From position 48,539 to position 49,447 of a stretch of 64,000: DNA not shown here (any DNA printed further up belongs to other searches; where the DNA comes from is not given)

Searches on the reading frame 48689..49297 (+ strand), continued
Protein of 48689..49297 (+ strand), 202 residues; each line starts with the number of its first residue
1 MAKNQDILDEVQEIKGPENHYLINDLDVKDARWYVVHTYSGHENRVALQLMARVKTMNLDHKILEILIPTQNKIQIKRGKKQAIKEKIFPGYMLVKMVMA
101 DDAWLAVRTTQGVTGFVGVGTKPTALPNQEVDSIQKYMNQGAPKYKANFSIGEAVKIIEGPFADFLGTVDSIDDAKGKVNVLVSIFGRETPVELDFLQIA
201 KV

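Call 42: find_encoding_contigs(protein=P0007, flank=10000, max_places=3)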
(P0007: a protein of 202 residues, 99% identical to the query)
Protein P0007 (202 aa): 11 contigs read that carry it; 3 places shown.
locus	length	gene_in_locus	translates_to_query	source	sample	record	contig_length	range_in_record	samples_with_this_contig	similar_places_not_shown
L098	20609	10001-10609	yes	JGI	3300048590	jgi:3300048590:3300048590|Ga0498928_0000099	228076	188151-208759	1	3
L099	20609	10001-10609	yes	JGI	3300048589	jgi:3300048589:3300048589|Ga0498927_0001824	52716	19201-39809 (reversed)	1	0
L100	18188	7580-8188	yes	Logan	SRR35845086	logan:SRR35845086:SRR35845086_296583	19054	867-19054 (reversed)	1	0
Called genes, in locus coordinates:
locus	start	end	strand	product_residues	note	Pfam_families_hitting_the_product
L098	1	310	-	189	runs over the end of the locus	-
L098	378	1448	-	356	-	PF06723:MreB_Mbl, PF25216:Volactin (faint), PF00022:Actin (faint), PF00012:HSP70, PF11104:PilM_2 (faint), PF14450:FtsA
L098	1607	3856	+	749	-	PF04932:Wzy_C, PF13371:TPR_9 (faint), PF07719:TPR_2 (faint), PF13181:TPR_8 (faint), PF13414:TPR_11 (faint), PF13428:TPR_14 (faint), PF00515:TPR_1 (weak), PF23914:TPR_CcmH_CycH (weak), +2 more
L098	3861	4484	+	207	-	PF01327:Pep_deformylase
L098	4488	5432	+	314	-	PF00551:Formyl_trans_N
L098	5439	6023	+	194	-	PF01467:CTP_transf_like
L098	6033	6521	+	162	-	-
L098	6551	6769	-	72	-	PF00830:Ribosomal_L28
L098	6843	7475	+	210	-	PF02163:Peptidase_M50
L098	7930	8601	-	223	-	PF06161:DUF975 (faint), PF06790:UPF0259 (weak)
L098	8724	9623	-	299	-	PF00483:NTP_transferase, PF12804:NTP_transf_3 (weak)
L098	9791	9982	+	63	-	PF00584:SecE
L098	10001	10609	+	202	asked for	PF02357:NusG, PF00467:KOW (weak)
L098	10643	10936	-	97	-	-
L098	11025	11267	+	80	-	-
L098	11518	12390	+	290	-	-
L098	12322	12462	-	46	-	-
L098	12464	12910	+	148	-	PF01957:NfeD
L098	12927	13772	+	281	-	PF01145:Band_7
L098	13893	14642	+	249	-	PF00404:Dockerin_1 (weak)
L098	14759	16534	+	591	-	PF13229:Beta_helix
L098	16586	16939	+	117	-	-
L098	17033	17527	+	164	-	-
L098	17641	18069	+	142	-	PF03946:Ribosomal_L11_N, PF00298:Ribosomal_L11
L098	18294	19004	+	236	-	PF00687:Ribosomal_L1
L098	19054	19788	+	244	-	-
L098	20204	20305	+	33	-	-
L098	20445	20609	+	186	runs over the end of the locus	PF00466:Ribosomal_L10, PF27436:RL10_C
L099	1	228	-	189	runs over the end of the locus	-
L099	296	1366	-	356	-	PF06723:MreB_Mbl, PF25216:Volactin (faint), PF00022:Actin (faint), PF00012:HSP70, PF11104:PilM_2 (faint), PF14450:FtsA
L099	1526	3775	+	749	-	PF04932:Wzy_C, PF13371:TPR_9 (faint), PF07719:TPR_2 (faint), PF13181:TPR_8 (faint), PF13414:TPR_11 (faint), PF13428:TPR_14 (faint), PF00515:TPR_1 (weak), PF23914:TPR_CcmH_CycH (weak), +2 more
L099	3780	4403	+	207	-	PF01327:Pep_deformylase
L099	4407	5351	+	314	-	PF00551:Formyl_trans_N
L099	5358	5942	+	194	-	PF01467:CTP_transf_like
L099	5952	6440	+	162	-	-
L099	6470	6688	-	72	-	PF00830:Ribosomal_L28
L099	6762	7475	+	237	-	PF02163:Peptidase_M50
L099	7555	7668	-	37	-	-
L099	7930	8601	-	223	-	PF06161:DUF975 (faint), PF06790:UPF0259 (weak)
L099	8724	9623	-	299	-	PF00483:NTP_transferase, PF12804:NTP_transf_3 (weak)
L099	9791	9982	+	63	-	PF00584:SecE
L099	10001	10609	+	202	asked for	PF02357:NusG, PF00467:KOW (weak)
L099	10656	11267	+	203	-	-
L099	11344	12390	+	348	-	-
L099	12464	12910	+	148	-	PF01957:NfeD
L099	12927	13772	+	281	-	PF01145:Band_7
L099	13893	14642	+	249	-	PF00404:Dockerin_1 (weak)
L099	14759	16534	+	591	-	PF05048:NosD (faint), PF13229:Beta_helix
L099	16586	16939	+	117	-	-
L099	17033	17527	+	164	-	-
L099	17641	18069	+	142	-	PF03946:Ribosomal_L11_N, PF00298:Ribosomal_L11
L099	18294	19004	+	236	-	PF00687:Ribosomal_L1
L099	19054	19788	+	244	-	-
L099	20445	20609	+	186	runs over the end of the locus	PF00466:Ribosomal_L10, PF27436:RL10_C (weak)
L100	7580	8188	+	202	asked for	PF02357:NusG, PF00467:KOW (weak)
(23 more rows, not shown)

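Call 54: search_protein_families(library=pfam, proteins=[L099:10656-11267:+, L099:11344-12390:+, L099:13893-14642:+, L099:14759-16534:+, L099:16586-16939:+, L011:3677-4726:+, L011:7445-8764:+, L013:13747-15045:+, L012:15793-17331:+, L014:10633-12471:+], max_evalue=0.01)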
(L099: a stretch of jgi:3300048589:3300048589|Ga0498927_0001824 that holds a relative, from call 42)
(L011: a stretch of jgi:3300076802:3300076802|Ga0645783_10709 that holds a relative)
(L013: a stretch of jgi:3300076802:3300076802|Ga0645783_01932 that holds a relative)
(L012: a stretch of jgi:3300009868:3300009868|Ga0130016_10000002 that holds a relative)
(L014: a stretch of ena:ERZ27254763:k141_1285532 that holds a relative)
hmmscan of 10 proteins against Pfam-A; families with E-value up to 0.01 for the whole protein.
L099:10656-11267:+ (203 aa): 0 families

L099:11344-12390:+ (348 aa): 0 families

L099:13893-14642:+ (249 aa): 1 family
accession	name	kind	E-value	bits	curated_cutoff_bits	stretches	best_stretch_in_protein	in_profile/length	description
PF00404.24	Dockerin_1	-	3e-06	27.7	22.9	1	181-232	1-54/57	Dockerin type I domain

L099:14759-16534:+ (591 aa): 3 families
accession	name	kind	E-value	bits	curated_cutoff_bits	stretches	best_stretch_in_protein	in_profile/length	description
PF13229.12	Beta_helix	-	2.8e-10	40.5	25.9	1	142-280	18-158/158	Right handed beta helix region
PF05048.19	NosD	-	4.6e-06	26.7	23.6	1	149-284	40-173/212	Periplasmic copper-binding protein (NosD)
PF00404.24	Dockerin_1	-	0.0012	19.5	22.9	1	522-569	1-55/57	Dockerin type I domain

L099:16586-16939:+ (117 aa): 0 families

L011:3677-4726:+ (349 aa): 0 families

L011:7445-8764:+ (439 aa): 2 families
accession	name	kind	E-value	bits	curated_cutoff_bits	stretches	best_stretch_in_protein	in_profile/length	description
PF13229.12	Beta_helix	-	1.5e-09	38.2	25.9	1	144-290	2-153/158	Right handed beta helix region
PF05048.19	NosD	-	1.1e-06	28.7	23.6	1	144-324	18-190/212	Periplasmic copper-binding protein (NosD)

L013:13747-15045:+ (432 aa): 1 family
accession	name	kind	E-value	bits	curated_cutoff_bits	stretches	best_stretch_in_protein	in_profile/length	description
PF07602.17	DUF1565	-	8.7e-07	29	20.3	1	186-326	90-229/257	Protein of unknown function (DUF1565)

L012:15793-17331:+ (512 aa): 1 family
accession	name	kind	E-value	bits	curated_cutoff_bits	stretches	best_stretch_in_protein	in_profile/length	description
PF02368.24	Big_2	-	5.9e-06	26.6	22.8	1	161-230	5-66/79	Bacterial Ig-like domain (group 2)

L014:10633-12471:+ (612 aa): 2 families
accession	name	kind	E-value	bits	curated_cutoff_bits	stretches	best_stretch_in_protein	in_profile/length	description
PF13385.13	Laminin_G_3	-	5e-14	53.1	27.6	1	76-244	2-141/151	Concanavalin A-like lectin/glucanases superfamily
PF07705.17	CARDB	-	2.6e-07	31.2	22.7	1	392-501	2-100/101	CARDB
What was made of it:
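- L098 and L099 instead have a 249-aa Ig-plus-dockerin protein in the p434 slot (calls 42, 54). A 249-aa paralogue in L099 does too, at 27.7 bits (call 54).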

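Call 77: find_encoding_contigs(protein=P0042, flank=10000, max_places=1)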
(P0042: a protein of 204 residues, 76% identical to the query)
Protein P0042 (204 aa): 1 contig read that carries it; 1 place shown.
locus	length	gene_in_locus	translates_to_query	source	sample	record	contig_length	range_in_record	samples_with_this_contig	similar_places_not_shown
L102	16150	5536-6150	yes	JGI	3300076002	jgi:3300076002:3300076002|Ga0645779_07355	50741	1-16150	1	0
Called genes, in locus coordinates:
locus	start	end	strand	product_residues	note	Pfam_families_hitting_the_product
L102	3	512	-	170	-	?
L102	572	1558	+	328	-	PF01594:AI-2E_transport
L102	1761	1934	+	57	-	PF05532:CsbD (faint)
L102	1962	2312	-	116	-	-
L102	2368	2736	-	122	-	-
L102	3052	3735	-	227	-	PF07719:TPR_2 (faint), PF13174:TPR_6 (faint), PF13428:TPR_14 (faint), PF13414:TPR_11 (faint)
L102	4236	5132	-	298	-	PF00483:NTP_transferase, PF12804:NTP_transf_3 (weak)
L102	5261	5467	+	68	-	PF00584:SecE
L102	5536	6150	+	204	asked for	PF02357:NusG, PF00467:KOW (weak)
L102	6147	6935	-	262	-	-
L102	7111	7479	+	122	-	PF00072:Response_reg (weak)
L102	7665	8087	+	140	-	PF03946:Ribosomal_L11_N, PF00298:Ribosomal_L11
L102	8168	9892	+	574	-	PF13385:Laminin_G_3, PF00041:fn3 (weak)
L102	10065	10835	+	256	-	PF00687:Ribosomal_L1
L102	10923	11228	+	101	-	-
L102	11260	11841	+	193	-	-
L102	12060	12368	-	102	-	-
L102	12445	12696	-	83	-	PF00590:TP_methylase (weak)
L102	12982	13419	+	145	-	-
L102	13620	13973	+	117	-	PF00466:Ribosomal_L10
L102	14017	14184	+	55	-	PF27436:RL10_C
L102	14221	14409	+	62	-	-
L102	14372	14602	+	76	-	PF00542:Ribosomal_L12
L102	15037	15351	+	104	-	-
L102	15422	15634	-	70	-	PF00830:Ribosomal_L28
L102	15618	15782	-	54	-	-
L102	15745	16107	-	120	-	-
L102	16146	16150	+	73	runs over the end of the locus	PF02163:Peptidase_M50 (weak)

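Call 78: find_encoding_contigs(protein=P0077, flank=10000, max_places=1)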
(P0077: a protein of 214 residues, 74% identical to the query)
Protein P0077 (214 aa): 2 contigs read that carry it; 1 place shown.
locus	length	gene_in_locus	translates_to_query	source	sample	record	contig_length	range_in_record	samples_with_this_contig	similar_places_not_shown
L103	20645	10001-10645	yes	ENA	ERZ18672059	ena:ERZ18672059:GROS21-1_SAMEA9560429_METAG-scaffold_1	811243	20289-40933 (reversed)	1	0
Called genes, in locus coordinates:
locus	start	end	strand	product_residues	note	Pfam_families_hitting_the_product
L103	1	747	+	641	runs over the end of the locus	PF04932:Wzy_C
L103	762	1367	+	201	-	PF01327:Pep_deformylase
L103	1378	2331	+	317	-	PF00551:Formyl_trans_N, PF02911:Formyl_trans_C (faint)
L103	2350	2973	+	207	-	PF02163:Peptidase_M50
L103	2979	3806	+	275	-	PF01209:Ubie_methyltran (faint), PF13489:Methyltransf_23, PF05175:MTS (weak), PF13649:Methyltransf_25, PF13847:Methyltransf_31 (weak), PF08241:Methyltransf_11, PF08242:Methyltransf_12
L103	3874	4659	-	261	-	PF01988:VIT1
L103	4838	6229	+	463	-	-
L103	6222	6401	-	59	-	PF00471:Ribosomal_L33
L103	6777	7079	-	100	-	-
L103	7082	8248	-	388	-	-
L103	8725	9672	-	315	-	PF00483:NTP_transferase, PF12804:NTP_transf_3 (weak)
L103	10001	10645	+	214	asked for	PF02357:NusG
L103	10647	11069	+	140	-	PF03946:Ribosomal_L11_N, PF00298:Ribosomal_L11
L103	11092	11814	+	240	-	PF00687:Ribosomal_L1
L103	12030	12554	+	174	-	PF00466:Ribosomal_L10, PF27436:RL10_C (weak)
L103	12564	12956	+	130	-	PF16320:Ribosomal_L12_N, PF00542:Ribosomal_L12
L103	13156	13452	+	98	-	PF00376:MerR, PF12728:HTH_17, PF13411:MerR_1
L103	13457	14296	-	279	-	PF03808:Glyco_tran_WecG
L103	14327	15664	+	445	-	PF08308:PEGA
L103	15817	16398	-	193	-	-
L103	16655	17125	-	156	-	PF00334:NDK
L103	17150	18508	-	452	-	PF00675:Peptidase_M16, PF05193:Peptidase_M16_C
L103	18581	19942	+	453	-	PF04932:Wzy_C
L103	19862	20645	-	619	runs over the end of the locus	PF03485:Arg_tRNA_synt_N, PF00750:tRNA-synt_1d, PF05746:DALR_1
